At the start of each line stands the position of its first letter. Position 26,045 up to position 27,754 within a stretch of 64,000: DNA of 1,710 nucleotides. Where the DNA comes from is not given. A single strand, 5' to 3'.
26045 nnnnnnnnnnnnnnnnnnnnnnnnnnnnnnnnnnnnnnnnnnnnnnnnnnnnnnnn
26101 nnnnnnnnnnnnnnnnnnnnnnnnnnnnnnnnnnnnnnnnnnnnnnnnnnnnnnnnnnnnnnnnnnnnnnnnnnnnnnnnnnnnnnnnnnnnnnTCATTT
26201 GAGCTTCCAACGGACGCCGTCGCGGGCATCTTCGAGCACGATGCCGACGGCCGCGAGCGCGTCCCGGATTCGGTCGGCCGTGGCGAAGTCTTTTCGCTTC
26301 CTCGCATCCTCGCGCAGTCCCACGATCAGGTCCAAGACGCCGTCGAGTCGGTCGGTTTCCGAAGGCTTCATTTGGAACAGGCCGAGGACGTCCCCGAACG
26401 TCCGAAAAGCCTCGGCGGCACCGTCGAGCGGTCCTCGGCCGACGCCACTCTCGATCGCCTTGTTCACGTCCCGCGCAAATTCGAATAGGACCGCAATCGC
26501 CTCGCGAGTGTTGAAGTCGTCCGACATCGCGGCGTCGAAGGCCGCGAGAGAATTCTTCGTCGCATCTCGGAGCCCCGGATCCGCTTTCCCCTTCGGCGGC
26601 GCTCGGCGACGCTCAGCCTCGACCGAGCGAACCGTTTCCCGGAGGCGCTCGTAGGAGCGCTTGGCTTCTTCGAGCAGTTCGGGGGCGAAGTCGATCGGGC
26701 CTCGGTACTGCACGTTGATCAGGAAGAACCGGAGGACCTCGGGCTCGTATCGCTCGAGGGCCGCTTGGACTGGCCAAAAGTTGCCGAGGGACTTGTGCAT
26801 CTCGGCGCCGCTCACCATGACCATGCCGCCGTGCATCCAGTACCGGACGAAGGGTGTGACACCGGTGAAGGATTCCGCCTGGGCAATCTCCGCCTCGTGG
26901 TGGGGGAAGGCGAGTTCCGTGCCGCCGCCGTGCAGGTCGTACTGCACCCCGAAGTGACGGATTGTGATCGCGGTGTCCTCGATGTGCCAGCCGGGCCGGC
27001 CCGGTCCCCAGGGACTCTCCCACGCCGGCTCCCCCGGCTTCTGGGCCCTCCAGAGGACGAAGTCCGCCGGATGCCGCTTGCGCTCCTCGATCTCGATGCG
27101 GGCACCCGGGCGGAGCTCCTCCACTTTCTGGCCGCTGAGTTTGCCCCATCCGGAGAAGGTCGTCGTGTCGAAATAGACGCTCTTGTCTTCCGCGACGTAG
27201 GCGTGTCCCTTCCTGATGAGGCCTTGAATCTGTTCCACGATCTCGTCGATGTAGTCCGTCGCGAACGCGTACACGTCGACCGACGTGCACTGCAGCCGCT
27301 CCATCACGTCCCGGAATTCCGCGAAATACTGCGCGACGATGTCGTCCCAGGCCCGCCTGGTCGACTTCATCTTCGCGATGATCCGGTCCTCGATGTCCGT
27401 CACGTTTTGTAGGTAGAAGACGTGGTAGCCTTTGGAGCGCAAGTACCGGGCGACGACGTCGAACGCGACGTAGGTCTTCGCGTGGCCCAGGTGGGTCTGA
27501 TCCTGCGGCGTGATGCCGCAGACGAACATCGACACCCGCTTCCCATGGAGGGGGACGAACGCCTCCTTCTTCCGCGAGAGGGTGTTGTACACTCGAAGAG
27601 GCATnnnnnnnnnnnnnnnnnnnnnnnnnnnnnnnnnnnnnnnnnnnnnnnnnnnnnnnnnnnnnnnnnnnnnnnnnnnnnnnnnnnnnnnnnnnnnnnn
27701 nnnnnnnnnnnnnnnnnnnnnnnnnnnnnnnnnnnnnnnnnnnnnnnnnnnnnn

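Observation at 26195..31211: Cysteine module: tRNA-Cys, cystathionine beta-synthase, cystathionine gamma-lyase/synthase and CysRS co-localised on one strand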

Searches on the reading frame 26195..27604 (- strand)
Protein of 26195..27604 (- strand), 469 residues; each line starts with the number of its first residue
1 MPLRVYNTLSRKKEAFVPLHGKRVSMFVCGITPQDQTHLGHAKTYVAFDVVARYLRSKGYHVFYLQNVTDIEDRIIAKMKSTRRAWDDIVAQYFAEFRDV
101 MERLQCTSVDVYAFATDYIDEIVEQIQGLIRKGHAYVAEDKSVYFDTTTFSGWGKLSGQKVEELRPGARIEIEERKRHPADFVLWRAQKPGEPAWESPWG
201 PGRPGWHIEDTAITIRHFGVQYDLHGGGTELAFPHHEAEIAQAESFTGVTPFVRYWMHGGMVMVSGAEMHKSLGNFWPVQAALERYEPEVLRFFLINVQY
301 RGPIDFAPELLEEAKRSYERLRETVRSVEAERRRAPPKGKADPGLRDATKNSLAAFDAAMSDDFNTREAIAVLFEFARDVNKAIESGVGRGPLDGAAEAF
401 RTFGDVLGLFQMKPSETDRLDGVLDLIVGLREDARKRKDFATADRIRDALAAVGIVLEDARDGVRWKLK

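Call 5: search_protein_families(library=pfam, proteins=[window:26195-27604:-])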
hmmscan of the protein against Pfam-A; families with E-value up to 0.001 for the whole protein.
window:26195-27604:- (469 aa): 6 families
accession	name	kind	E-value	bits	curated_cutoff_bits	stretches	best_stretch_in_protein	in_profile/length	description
PF01406.26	tRNA-synt_1e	-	3.2e-109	365.4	27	1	16-315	2-300/301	tRNA synthetases class I (C) catalytic domain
PF09190.17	DALR_2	-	9.4e-18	65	22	1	355-411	1-57/57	DALR domain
PF09334.17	tRNA-synt_1g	-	6.4e-12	45.4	20.1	1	34-145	11-123/391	tRNA synthetases class I (M)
PF01921.24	tRNA-synt_1f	-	1.9e-07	30.8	27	1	265-330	279-345/360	tRNA synthetases class I (K)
PF00133.28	tRNA-synt_1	-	1.4e-06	27.8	22.7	1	230-302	337-409/414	tRNA synthetases class I (I, L, M and V)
PF23493.1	CysS_C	-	1.5e-05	25.5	23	1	431-466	15-50/51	Cysteinyl-tRNA ligase anticodon binding domain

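Call 6: search_protein_families(library=ncbifam, proteins=[window:26195-27604:-])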
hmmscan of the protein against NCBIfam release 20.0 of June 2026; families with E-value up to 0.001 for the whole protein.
window:26195-27604:- (469 aa): 18 families
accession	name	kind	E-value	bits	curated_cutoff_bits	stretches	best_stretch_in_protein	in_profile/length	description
TIGR00435.1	cysS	equivalog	6.4e-140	467.3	340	1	3-467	1-464/466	cysteine--tRNA ligase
NF011108.0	PRK14536.1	equivalog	8.4e-87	292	780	1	1-467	1-488/490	cysteine--tRNA ligase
TIGR03447.1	mycothiol_MshC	equivalog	5.4e-84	282.4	485.1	1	2-382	17-387/411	cysteine--1-D-myo-inosityl 2-amino-2-deoxy-alpha-D-glucopyranoside ligase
NF011107.0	PRK14534.1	equivalog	1.1e-44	153.2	744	1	2-467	2-479/481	cysteine--tRNA ligase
NF008957.0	PRK12300.1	subfamily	3.7e-18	64.9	677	2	260-384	618-742/946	leucine--tRNA ligase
TIGR00398.1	metG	equivalog_domain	8.4e-14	51.2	336.35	2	34-144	11-122/530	methionine--tRNA ligase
NF008900.0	PRK12267.1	equivalog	7.4e-12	44.5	598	1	33-144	15-127/648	methionine--tRNA ligase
NF009687.0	PRK13208.1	equivalog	3.3e-11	42.1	738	2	34-66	50-82/801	valine--tRNA ligase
TIGR00395.1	leuS_arch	equivalog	7.7e-11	40.7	648.5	1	259-382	611-737/938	leucine--tRNA ligase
TIGR00467.1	lysS_arch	equivalog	4.3e-09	35.4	147.55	1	262-335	268-343/515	lysine--tRNA ligase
TIGR00392.1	ileS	equivalog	2.5e-08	32.6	621.4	1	247-324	590-668/861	isoleucine--tRNA ligase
NF001100.0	PRK00133.1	equivalog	3.7e-08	32.4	587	0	36-126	19-109/676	methionine--tRNA ligase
TIGR00422.1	valS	equivalog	1.9e-07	29.5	612.1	0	13-67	21-78/863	valine--tRNA ligase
NF004349.1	PRK05729.1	equivalog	3.5e-07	28.8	704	1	242-378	490-629/860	valine--tRNA ligase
NF008863.0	PRK11893.2-5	equivalog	7.5e-07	28.1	551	1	32-111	15-94/531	methionine--tRNA ligase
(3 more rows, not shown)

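Call 18: find_homologous_proteins(query=window:26198-27604:-)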
Query window:26198-27604:- (469 aa): 7999 proteins with E <= 0.001 among 8000 candidates; the best 120 are listed.
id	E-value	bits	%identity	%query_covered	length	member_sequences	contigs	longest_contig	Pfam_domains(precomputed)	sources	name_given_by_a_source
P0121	0.0e+0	1076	100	100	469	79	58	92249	PF09334.18,PF01406.26,PF23493.2,PF01921.25,PF00133.29,PF09190.18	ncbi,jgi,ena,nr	ncbi:MAG: cysteine--tRNA ligase [Methanobacteriota archaeon]|nr:MAG: cysteine--tRNA ligase [Euryarch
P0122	8.8e-286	966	93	100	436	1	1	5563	PF09334.18,PF01406.26,PF23493.2,PF01921.25,PF09190.18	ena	-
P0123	2.6e-272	922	85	100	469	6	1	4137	PF09334.18,PF01406.26,PF01921.25,PF00133.29,PF09190.18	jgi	-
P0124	2.8e-272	921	85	100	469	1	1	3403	PF09334.18,PF01406.26,PF23493.2,PF01921.25,PF00133.29,PF09190.18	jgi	jgi:cysteinyl-tRNA synthetase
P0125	5.2e-272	921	84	100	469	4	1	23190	PF09334.18,PF01406.26,PF01921.25,PF00133.29,PF09190.18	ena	-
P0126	2.3e-271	918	84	100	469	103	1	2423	PF09334.18,PF01406.26,PF01921.25,PF00133.29,PF09190.18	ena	-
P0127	9.6e-271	916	85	99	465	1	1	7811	PF09334.18,PF01406.26,PF23493.2,PF01921.25,PF00133.29,PF09190.18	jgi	jgi:cysteinyl-tRNA synthetase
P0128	1.1e-268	910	84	100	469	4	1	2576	PF09334.18,PF01406.26,PF23493.2,PF01921.25,PF00133.29,PF09190.18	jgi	jgi:cysteinyl-tRNA synthetase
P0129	1.3e-267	906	83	100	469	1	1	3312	PF09334.18,PF01406.26,PF01921.25,PF09190.18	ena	-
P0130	1.4e-267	906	82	100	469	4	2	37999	PF09334.18,PF01406.26,PF01921.25,PF00133.29,PF09190.18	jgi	jgi:cysteinyl-tRNA synthetase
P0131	6.5e-267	904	83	100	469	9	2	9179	PF09334.18,PF01406.26,PF23493.2,PF01921.25,PF00133.29,PF09190.18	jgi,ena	jgi:cysteinyl-tRNA synthetase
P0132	8.8e-267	903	82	100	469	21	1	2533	PF09334.18,PF01406.26,PF01921.25,PF00133.29,PF09190.18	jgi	jgi:cysteinyl-tRNA synthetase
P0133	1.2e-266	903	83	100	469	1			PF09334.18,PF01406.26,PF01921.25,PF00133.29,PF09190.18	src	-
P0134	2.3e-266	902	82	100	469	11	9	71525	PF09334.18,PF01406.26,PF01921.25,PF00133.29,PF09190.18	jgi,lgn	jgi:cysteinyl-tRNA synthetase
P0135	1.4e-264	896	81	100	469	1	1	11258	PF09334.18,PF01406.26,PF01921.25,PF00133.29,PF09190.18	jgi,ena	jgi:cysteinyl-tRNA synthetase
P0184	3.5e-248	842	76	100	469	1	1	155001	PF09334.18,PF01406.26,PF01921.25,PF00133.29,PF09190.18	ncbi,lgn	-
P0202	2.0e-233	793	73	100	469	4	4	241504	PF09334.18,PF01406.26,PF01921.25,PF00133.29,PF09190.18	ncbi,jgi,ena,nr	ncbi:MAG TPA: cysteine--tRNA ligase [Thermoplasmata archaeon]|nr:cysteine--tRNA ligase [Thermoplasma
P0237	2.3e-224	763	70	100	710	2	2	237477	PF09334.18,PF01406.26,PF01921.25,PF00133.29,PF09190.18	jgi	-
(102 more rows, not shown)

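Call 59: find_encoding_contigs(protein=P0237, flank=10000, max_places=1)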
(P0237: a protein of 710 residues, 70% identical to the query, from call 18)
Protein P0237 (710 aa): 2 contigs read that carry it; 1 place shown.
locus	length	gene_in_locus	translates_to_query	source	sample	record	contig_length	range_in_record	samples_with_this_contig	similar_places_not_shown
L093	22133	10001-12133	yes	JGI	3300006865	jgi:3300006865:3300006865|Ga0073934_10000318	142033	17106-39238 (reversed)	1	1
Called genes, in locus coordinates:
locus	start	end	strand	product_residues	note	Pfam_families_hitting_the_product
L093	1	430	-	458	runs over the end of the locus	PF12911:OppC_N, PF00528:BPD_transp_1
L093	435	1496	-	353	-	PF19300:BPD_transp_1_N, PF00528:BPD_transp_1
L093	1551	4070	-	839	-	PF00801:PKD, PF18911:PKD_4, PF00801:PKD, PF00496:SBP_bac_5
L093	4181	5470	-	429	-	PF01966:HD, PF19276:HD_assoc_2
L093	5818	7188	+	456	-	PF00291:PALP, PF00571:CBS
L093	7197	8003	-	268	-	-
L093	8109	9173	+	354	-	PF00155:Aminotran_1_2, PF01053:Cys_Met_Meta_PP, PF01041:DegT_DnrJ_EryC1 (faint)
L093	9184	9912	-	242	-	-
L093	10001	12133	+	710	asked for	PF00133:tRNA-synt_1 (faint), PF01406:tRNA-synt_1e, PF09334:tRNA-synt_1g, PF01921:tRNA-synt_1f (weak), PF09190:DALR_2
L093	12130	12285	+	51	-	-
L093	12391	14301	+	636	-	PF02518:HATPase_c, PF00204:DNA_gyraseB, PF01751:Toprim, PF00986:DNA_gyraseB_C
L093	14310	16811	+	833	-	PF00521:DNA_topoisoIV, PF03989:DNA_gyraseA_C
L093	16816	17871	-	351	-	PF02746:MR_MLE_N, PF13378:MR_MLE_C, PF07476:MAAL_C (weak)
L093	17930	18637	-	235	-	PF00730:HhH-GPD, PF00633:HHH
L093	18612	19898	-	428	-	PF08245:Mur_ligase_M, PF02875:Mur_ligase_C, PF27239:FOL3_C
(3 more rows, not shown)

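Call 60: find_encoding_contigs(protein=P0202, flank=10000, max_places=1)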
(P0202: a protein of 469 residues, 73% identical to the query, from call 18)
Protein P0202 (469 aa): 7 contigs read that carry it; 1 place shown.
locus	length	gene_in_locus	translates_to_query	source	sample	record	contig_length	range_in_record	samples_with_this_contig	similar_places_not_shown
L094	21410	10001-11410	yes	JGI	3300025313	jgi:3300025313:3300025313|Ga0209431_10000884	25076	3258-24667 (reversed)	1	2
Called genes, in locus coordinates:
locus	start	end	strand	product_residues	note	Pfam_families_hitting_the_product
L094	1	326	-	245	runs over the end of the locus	?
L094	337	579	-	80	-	-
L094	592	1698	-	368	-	PF00091:Tubulin, PF12327:FtsZ_C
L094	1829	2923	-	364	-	PF00091:Tubulin, PF12327:FtsZ_C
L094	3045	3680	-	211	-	PF10706:Aminoglyc_resit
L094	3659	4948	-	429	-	PF01966:HD, PF19276:HD_assoc_2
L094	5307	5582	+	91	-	PF00072:Response_reg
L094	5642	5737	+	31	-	-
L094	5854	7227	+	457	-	PF00291:PALP, PF00571:CBS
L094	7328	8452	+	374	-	PF01053:Cys_Met_Meta_PP, PF00155:Aminotran_1_2 (weak), PF01041:DegT_DnrJ_EryC1 (faint)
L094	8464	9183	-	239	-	-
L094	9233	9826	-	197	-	-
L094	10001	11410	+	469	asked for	PF01406:tRNA-synt_1e, PF00133:tRNA-synt_1 (faint), PF09334:tRNA-synt_1g (faint), PF01921:tRNA-synt_1f (weak), PF09190:DALR_2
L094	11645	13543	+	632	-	PF02518:HATPase_c, PF00204:DNA_gyraseB, PF01751:Toprim, PF00986:DNA_gyraseB_C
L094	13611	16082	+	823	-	PF00521:DNA_topoisoIV, PF03989:DNA_gyraseA_C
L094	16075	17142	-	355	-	PF02746:MR_MLE_N, PF13378:MR_MLE_C, PF07476:MAAL_C (weak)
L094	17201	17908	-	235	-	PF00730:HhH-GPD, PF00633:HHH (weak)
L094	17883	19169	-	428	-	PF08245:Mur_ligase_M, PF02875:Mur_ligase_C, PF27239:FOL3_C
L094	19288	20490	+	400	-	PF02441:Flavoprotein, PF04127:DFP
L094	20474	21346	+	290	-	PF00288:GHMP_kinases_N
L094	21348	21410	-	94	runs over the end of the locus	PF04010:DUF357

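Call 61: find_encoding_contigs(protein=P0184, flank=10000, max_places=1)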
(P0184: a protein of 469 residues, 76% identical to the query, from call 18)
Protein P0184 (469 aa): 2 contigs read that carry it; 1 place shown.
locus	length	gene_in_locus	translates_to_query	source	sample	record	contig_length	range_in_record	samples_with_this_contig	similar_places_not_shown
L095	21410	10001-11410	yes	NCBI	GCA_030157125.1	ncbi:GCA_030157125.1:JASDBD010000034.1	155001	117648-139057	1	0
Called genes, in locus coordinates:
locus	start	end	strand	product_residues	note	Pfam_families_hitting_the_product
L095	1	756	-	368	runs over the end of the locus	PF00091:Tubulin, PF12327:FtsZ_C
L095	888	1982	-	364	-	PF00091:Tubulin, PF12327:FtsZ_C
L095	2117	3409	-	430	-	PF01966:HD, PF19276:HD_assoc_2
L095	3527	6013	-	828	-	PF00801:PKD, PF18911:PKD_4, PF00496:SBP_bac_5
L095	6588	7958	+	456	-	PF00291:PALP, PF00571:CBS (weak)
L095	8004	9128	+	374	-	PF01053:Cys_Met_Meta_PP, PF00155:Aminotran_1_2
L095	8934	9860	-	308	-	-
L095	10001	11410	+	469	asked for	PF01406:tRNA-synt_1e, PF00133:tRNA-synt_1 (faint), PF09334:tRNA-synt_1g (faint), PF01921:tRNA-synt_1f (weak), PF09190:DALR_2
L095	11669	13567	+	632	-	PF02518:HATPase_c, PF00204:DNA_gyraseB, PF01751:Toprim, PF00986:DNA_gyraseB_C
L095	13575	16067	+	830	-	PF00521:DNA_topoisoIV, PF03989:DNA_gyraseA_C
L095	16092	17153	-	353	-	PF02746:MR_MLE_N, PF13378:MR_MLE_C, PF07476:MAAL_C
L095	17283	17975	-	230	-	PF00730:HhH-GPD, PF00633:HHH (weak)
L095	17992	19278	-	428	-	PF08245:Mur_ligase_M, PF02875:Mur_ligase_C, PF27239:FOL3_C (weak)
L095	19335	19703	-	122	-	-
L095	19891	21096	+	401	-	PF02441:Flavoprotein, PF04127:DFP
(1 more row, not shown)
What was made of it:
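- Within the clade the whole 25-kb block is syntenic, so within-clade conservation alone says little (calls 59-61). The block from HD to CoaBC is syntenic throughout the clade (calls 59-61).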
